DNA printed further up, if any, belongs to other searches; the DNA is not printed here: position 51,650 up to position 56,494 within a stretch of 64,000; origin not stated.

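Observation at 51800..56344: Giant glycanase-like protein with an unfamiliar GH + YD-like module + T1SS-tail architecture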

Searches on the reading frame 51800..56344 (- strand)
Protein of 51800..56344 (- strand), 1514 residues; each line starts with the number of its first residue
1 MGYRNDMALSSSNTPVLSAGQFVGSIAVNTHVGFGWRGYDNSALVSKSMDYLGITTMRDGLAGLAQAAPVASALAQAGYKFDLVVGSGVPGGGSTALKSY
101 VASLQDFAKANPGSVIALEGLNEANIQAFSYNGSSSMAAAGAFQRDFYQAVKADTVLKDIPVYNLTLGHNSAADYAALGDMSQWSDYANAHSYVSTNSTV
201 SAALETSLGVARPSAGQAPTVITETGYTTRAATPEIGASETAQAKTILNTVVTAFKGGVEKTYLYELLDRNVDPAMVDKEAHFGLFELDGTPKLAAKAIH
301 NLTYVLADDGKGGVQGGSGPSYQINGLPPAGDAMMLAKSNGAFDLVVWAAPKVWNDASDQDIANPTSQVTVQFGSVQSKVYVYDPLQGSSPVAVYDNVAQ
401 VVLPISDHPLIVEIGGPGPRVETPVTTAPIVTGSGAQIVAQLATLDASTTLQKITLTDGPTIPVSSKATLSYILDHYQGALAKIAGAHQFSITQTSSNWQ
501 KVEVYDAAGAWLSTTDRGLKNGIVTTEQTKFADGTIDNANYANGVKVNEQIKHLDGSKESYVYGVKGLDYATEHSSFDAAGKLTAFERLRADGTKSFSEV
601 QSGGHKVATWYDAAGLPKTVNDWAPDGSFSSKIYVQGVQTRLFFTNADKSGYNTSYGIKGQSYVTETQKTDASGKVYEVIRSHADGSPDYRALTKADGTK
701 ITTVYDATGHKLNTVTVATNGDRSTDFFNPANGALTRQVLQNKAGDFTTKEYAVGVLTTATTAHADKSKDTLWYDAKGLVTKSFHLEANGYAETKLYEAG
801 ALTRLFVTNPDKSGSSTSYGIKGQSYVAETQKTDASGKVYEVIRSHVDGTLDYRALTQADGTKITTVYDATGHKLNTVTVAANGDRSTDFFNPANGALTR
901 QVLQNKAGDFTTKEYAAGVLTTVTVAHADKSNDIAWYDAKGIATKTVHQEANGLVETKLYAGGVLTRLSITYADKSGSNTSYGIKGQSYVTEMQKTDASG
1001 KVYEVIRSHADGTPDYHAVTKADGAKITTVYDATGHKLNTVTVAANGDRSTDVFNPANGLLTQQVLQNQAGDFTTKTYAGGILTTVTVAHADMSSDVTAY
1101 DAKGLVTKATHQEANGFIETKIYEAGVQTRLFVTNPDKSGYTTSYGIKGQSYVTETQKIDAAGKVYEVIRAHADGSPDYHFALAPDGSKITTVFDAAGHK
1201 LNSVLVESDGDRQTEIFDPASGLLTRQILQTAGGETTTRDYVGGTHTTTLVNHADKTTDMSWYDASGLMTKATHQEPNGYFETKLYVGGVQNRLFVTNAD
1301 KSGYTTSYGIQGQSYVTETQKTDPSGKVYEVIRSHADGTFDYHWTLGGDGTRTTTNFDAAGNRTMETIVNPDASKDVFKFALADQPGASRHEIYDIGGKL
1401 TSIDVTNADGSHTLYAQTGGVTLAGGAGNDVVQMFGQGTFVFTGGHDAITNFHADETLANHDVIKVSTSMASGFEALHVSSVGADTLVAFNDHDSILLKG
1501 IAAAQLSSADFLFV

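Call 4: search_protein_families(library=pfam, proteins=[window:51800-56344:-], max_evalue=1)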
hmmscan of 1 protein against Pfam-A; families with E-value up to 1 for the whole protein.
window:51800-56344:- (1514 aa): 5 families
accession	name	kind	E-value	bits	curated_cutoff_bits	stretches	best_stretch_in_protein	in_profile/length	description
PF10888.13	DUF2742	-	0.0029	18.4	22.7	0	846-880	25-59/97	Protein of unknown function (DUF2742)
PF14020.11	DUF4236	-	0.0038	18.1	27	0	811-831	18-38/55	Protein of unknown function (DUF4236)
PF12539.13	Csm1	-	0.0069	17.3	22.6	0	831-868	18-55/84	Chromosome segregation protein Csm1/Pcs1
PF24651.1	DUF7644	-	0.16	12.8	27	0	1153-1181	36-64/70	Domain of unknown function (DUF7644)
PF14189.11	DUF4312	-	0.22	12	27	0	1039-1069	3-33/84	Domain of unknown function (DUF4312)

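Call 5: search_protein_families(library=ncbifam, proteins=[window:51800-56344:-], max_evalue=1)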
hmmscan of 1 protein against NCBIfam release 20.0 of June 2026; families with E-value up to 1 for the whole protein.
window:51800-56344:- (1514 aa): 1 family
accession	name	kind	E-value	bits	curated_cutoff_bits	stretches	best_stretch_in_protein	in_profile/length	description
NF049995.1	A1S_2505_Nterm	subfamily_domain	0.081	13.2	45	0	817-859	30-72/109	A1S_2505 family phage non-structural protein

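Call 6: search_solved_structures(query=window:51800-56344:-, max_evalue=1, show_alignments=2)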
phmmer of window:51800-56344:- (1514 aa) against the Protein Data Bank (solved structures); distinct sequences matched with E-value up to 1: 6.
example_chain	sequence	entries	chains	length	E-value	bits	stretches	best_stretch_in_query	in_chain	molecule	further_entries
2fkj_A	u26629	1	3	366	0.022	15.6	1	808-1059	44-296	Outer Surface Protein A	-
8q4e_A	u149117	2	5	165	0.029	15.2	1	1208-1279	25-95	HbP1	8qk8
4ph3_A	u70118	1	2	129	0.066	14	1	1029-1074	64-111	BLV capsid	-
4ph2_A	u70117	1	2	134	0.071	13.9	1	1030-1074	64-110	BLV capsid - N-terminal domain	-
4ph0_A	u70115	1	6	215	0.18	12.6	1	1030-1074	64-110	BLV capsid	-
5xkt_A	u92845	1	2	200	0.66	10.7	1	1153-1271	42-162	Urease accessory protein UreG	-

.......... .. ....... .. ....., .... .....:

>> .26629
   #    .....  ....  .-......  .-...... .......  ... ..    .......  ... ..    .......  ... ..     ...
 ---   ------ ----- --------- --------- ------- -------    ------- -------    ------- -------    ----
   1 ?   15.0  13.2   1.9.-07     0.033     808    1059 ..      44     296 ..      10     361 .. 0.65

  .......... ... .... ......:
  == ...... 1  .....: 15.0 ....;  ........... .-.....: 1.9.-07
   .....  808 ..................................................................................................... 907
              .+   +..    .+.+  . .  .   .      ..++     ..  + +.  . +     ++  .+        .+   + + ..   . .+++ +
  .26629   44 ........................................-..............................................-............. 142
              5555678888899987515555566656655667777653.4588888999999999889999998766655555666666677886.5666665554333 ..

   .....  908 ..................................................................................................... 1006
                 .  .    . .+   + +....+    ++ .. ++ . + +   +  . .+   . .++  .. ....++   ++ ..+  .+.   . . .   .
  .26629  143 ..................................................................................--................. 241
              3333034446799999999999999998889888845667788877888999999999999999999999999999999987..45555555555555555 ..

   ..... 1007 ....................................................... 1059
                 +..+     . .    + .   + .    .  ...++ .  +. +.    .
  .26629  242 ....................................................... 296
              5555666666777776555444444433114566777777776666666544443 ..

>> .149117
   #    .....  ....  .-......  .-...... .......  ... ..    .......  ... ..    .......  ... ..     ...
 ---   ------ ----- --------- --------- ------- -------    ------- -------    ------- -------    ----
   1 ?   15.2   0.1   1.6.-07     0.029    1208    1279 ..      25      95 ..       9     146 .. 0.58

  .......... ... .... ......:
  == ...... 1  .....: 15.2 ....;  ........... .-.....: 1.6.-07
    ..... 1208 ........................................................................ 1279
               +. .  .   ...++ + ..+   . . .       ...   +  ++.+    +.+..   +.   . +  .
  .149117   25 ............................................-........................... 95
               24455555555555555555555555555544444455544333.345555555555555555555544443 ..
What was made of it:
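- Tried and rejected: Pfam, NCBIfam and PDB sequence searches gave nothing significant (calls 4, 5, 6).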

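Call 10: find_homologous_proteins(query=window:51800-56344:-)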
Query window:51800-56344:- (1514 aa): 277 proteins with E <= 0.001 among 8000 candidates; the best 120 are listed.
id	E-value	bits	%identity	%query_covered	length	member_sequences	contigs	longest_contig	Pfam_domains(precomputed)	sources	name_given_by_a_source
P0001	0.0e+0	3308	99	100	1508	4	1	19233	-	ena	-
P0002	0.0e+0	2312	74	81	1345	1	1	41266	-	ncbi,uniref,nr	ncbi:RHS repeat protein [Bosea sp. ASV33]|uniref:RHS repeat protein n=1 Tax=Bosea sp. ASV33 TaxID=27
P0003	0.0e+0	2133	64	100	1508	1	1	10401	-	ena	-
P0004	0.0e+0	1619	52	99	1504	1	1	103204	-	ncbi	-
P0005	0.0e+0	1305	43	81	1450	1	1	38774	-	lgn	-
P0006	0.0e+0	1296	43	79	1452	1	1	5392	PF22097.2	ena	-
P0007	0.0e+0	1253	41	81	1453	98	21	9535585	-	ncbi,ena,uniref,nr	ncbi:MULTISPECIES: RHS repeat protein [Bradyrhizobium]|uniref:RHS repeat protein n=1 Tax=Bradyrhizob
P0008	0.0e+0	1242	42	81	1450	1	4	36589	-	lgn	-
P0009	0.0e+0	1241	42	81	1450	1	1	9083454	-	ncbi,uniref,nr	ncbi:RHS repeat protein [Bradyrhizobium prioriisuperbiae]|uniref:RHS repeat protein n=1 Tax=Bradyrhi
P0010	0.0e+0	1227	43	100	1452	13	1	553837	-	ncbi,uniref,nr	ncbi:RHS repeat protein [Bradyrhizobium liaoningense]|uniref:RHS repeat protein n=1 Tax=Bradyrhizobi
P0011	0.0e+0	1219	41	80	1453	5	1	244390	-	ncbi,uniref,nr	ncbi:RHS repeat protein [Bradyrhizobium sp. CCBAU 45389]|uniref:RHS repeat protein n=1 Tax=Bradyrhiz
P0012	0.0e+0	1207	41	80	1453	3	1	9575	-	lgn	-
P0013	0.0e+0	1202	43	100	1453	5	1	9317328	PF06228.20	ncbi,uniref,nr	ncbi:RHS repeat protein [Bradyrhizobium sp. CCGB01]|uniref:RHS repeat protein n=1 Tax=Bradyrhizobium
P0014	0.0e+0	1200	38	80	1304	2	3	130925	-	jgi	jgi:hypothetical protein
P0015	0.0e+0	1192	41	81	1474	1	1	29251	-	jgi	jgi:trimeric autotransporter adhesin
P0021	0.0e+0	1163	39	99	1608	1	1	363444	-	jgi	jgi:hypothetical protein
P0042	0.0e+0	1101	41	90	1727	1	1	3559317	-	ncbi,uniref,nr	ncbi:hypothetical protein [Sphingomonas hankookensis]|uniref:hypothetical protein n=1 Tax=Sphingomon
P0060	0.0e+0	1043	39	90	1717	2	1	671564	-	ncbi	ncbi:MAG: hypothetical protein PGN21_16775 [Sphingomonas paucimobilis]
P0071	0.0e+0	1040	39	80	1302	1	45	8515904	-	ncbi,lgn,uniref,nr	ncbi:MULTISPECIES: hypothetical protein [Bradyrhizobium]|uniref:Endo-1,3-beta-glucanase btgC n=1 Tax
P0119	0.0e+0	1022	38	80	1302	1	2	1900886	-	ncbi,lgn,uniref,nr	ncbi:RHS repeat protein [Bradyrhizobium diazoefficiens]|uniref:RHS repeat protein n=1 Tax=Bradyrhizo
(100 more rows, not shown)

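Call 25: find_encoding_contigs(protein=P0071, flank=10000, max_places=3)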
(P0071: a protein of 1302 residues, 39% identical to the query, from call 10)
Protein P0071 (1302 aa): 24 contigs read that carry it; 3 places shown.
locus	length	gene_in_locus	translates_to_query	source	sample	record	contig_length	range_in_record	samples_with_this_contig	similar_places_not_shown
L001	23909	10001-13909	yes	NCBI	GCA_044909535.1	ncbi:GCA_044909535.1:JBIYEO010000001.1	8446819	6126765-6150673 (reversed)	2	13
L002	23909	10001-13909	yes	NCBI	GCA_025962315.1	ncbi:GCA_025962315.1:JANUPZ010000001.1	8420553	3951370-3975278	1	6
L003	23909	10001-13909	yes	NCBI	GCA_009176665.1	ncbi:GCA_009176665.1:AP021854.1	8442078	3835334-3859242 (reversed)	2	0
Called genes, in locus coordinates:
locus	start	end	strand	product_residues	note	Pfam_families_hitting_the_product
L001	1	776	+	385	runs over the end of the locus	PF01757:Acyl_transf_3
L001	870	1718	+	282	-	PF23023:Anti-Pycsar_Apyc1, PF00753:Lactamase_B, PF12706:Lactamase_B_2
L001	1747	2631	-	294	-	PF01263:Aldose_epim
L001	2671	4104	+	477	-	PF20706:GT4-conflict (weak), PF00534:Glycos_transf_1, PF13692:Glyco_trans_1_4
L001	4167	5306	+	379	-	PF13439:Glyco_transf_4, PF13579:Glyco_trans_4_4, PF13477:Glyco_trans_4_2, PF00534:Glycos_transf_1, PF13692:Glyco_trans_1_4, PF20706:GT4-conflict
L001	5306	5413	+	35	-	-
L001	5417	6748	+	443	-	-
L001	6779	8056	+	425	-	PF13439:Glyco_transf_4, PF13579:Glyco_trans_4_4, PF00534:Glycos_transf_1, PF13692:Glyco_trans_1_4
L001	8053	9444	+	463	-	-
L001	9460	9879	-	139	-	-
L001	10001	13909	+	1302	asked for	-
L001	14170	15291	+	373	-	PF01757:Acyl_transf_3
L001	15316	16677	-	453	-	PF04230:PS_pyruv_trans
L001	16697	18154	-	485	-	PF01943:Polysacc_synt, PF13440:Polysacc_synt_3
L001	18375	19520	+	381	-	PF13579:Glyco_trans_4_4, PF13439:Glyco_transf_4, PF00534:Glycos_transf_1, PF13692:Glyco_trans_1_4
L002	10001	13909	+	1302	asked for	-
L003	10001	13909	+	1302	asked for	-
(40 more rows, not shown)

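Call 26: find_encoding_contigs(protein=P0042, flank=10000, max_places=2)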
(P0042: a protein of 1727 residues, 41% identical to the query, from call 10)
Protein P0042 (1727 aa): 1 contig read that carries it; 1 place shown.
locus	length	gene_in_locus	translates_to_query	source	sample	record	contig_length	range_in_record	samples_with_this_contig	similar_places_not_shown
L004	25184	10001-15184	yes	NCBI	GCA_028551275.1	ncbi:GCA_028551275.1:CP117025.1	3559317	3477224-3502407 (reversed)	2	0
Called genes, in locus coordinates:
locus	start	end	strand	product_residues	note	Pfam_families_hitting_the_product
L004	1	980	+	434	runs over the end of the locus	PF01595:CNNM, PF00571:CBS (faint), PF03471:CorC_HlyC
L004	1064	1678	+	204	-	PF12860:PAS_7, PF00015:MCPsignal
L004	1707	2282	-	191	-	-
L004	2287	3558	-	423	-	PF02844:GARS_N, PF01071:GARS_A, PF02222:ATP-grasp (weak), PF02843:GARS_C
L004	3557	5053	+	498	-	PF13742:tRNA_anti_2, PF01336:tRNA_anti-codon, PF02601:Exonuc_VII_L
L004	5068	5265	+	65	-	PF09866:DUF2093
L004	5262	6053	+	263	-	PF01551:Peptidase_M23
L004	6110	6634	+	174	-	PF00080:Sod_Cu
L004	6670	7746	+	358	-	PF10282:Lactonase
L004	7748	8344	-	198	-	PF01048:PNP_UDP_1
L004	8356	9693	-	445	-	-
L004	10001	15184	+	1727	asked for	-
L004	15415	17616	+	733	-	PF03412:Peptidase_C39, PF00664:ABC_membrane, PF02463:SMC_N (faint), PF00005:ABC_tran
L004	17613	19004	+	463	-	PF25917:BSH_RND (weak), PF25919:BSH_CusB (weak), PF25994:HH_AprE, PF26002:Beta-barrel_AprE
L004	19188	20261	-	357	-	PF13439:Glyco_transf_4, PF13579:Glyco_trans_4_4, PF20706:GT4-conflict, PF00534:Glycos_transf_1, PF13692:Glyco_trans_1_4, PF13524:Glyco_trans_1_2 (weak)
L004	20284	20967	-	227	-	-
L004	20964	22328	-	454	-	PF02706:Wzz, PF13807:GNVR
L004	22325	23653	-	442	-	PF20703:nSTAND1, PF01637:ATPase_2 (weak), PF13191:AAA_16, PF00004:AAA (weak), PF13401:AAA_22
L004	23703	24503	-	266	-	PF02563:Poly_export, PF22461:SLBB_2 (weak), PF10531:SLBB, PF22461:SLBB_2 (weak)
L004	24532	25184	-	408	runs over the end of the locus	PF10082:BBP2_2 (weak)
